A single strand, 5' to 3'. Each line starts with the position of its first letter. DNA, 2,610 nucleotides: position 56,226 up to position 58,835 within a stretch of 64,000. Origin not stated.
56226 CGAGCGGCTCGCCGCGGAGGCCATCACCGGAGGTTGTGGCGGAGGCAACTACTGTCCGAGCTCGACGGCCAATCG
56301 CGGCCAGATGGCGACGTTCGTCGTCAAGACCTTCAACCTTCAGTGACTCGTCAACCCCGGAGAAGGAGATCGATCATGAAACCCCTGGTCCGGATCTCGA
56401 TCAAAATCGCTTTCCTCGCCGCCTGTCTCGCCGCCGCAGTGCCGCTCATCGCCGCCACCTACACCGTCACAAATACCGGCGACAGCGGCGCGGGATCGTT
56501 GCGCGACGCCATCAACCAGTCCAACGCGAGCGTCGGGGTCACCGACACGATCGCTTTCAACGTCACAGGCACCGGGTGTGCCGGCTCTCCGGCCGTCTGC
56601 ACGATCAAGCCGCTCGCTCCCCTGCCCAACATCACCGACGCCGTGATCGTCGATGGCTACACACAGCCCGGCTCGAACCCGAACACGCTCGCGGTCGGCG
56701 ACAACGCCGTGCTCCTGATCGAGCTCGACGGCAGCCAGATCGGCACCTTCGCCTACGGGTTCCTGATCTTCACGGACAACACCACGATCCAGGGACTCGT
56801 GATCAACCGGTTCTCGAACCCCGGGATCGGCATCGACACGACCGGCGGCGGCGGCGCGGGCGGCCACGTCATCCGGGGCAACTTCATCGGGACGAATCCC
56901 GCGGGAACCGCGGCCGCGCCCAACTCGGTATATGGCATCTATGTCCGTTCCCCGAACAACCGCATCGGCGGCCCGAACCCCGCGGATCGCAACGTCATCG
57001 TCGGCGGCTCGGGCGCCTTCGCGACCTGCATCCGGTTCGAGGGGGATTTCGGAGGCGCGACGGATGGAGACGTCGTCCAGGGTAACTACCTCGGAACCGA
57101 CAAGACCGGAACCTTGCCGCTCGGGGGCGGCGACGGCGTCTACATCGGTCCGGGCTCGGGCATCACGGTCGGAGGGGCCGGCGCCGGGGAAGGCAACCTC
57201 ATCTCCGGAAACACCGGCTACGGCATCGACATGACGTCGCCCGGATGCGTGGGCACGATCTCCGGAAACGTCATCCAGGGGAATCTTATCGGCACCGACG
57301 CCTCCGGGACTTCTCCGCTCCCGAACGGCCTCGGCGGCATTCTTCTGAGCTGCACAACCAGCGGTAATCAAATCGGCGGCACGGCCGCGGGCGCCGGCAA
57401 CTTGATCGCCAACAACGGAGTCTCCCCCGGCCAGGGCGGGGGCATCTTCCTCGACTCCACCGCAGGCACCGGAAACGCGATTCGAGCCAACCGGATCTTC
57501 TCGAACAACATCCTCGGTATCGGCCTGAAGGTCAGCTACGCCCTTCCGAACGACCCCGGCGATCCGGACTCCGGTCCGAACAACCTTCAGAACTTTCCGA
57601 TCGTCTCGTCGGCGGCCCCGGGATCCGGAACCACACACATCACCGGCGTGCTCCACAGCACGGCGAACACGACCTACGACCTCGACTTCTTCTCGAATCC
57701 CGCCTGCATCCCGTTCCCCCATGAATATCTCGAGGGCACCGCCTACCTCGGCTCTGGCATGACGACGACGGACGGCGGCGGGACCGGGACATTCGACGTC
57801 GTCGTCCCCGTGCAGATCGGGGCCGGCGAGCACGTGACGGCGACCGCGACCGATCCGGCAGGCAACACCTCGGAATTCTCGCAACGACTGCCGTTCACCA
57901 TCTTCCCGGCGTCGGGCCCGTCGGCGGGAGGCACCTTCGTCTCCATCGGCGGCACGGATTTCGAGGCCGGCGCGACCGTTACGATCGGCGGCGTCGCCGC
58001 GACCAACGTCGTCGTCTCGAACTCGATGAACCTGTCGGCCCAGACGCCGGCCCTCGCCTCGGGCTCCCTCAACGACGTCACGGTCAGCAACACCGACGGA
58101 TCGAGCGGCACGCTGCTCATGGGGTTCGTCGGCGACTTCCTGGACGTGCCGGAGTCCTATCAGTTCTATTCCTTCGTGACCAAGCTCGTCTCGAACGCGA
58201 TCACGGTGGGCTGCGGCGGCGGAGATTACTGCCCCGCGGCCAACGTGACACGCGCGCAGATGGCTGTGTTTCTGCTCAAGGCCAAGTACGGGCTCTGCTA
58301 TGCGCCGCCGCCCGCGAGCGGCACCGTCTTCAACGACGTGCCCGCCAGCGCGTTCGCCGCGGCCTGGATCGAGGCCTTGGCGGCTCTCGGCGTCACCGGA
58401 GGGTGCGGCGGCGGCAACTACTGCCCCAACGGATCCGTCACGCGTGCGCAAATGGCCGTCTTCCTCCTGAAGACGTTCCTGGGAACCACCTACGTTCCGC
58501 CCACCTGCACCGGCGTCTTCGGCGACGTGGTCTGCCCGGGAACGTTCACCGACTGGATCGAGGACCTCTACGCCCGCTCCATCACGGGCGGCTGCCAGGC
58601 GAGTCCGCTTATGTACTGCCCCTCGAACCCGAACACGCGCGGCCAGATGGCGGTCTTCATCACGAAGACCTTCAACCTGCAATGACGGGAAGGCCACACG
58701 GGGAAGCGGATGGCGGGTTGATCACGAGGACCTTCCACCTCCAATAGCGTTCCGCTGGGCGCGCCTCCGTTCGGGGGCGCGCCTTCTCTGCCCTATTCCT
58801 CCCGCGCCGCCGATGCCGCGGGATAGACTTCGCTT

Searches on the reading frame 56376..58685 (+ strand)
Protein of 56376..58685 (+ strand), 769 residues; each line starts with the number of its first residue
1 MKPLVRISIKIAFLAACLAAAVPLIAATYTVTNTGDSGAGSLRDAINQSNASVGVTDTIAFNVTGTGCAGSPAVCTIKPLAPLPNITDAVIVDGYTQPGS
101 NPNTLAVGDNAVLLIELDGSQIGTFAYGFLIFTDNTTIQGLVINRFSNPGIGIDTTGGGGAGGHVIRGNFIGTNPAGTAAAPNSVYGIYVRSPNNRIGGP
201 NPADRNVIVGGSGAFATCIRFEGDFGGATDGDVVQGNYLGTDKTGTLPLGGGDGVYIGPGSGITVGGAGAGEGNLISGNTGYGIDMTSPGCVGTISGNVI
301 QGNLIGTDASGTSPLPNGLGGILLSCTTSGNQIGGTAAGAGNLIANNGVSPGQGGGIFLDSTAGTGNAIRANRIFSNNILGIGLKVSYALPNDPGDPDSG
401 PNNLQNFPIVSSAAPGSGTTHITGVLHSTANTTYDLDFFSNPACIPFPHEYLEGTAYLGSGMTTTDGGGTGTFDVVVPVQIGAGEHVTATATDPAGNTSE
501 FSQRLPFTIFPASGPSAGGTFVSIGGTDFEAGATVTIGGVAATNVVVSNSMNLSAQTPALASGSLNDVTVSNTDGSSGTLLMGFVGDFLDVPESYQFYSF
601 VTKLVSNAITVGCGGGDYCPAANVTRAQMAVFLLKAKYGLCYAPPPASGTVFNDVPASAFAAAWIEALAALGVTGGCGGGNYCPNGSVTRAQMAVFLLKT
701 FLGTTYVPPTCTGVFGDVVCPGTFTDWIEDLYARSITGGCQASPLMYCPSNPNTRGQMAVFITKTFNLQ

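Call 12: search_protein_families(library=pfam, proteins=[window:56376-58685:+], max_evalue=1)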
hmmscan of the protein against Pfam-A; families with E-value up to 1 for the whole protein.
window:56376-58685:+ (769 aa): 5 families
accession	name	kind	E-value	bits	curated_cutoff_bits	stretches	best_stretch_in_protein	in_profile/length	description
PF00395.25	SLH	-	1.1e-14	54.5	20.8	2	652-694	2-44/44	S-layer homology domain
PF01833.30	TIG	-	1.3e-11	44.7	20.9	1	509-577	6-77/84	IPT/TIG domain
PF13229.12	Beta_helix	-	2e-05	24.7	25.9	1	251-382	22-142/158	Right handed beta helix region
PF17936.7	Big_6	-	0.002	18.8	27.6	1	467-500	42-75/83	Bacterial Ig domain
PF19077.6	Big_13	-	0.037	15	27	1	463-509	56-100/102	Bacterial Ig-like domain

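Call 39: search_protein_families(library=ncbifam, proteins=[window:56376-58685:+], max_evalue=0.01)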
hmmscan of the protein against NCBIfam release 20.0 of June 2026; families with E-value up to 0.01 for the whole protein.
window:56376-58685:+ (769 aa): 3 families
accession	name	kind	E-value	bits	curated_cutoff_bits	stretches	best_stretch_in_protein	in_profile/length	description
NF033190.2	inl_like_NEAT_1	exception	9e-08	30.9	1275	1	587-701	581-691/754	NEAT domain-containing leucine-rich repeat protein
NF058597.1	CoaZ_rpt_PGGG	domain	0.00058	19.9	30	1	510-577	9-81/88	choice-of-anchor Z repeating domain-containing protein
NF033510.3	Ca_tandemer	repeat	0.0034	17.7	50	0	467-499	59-96/96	Ca2+-stabilized repeat-containing adhesin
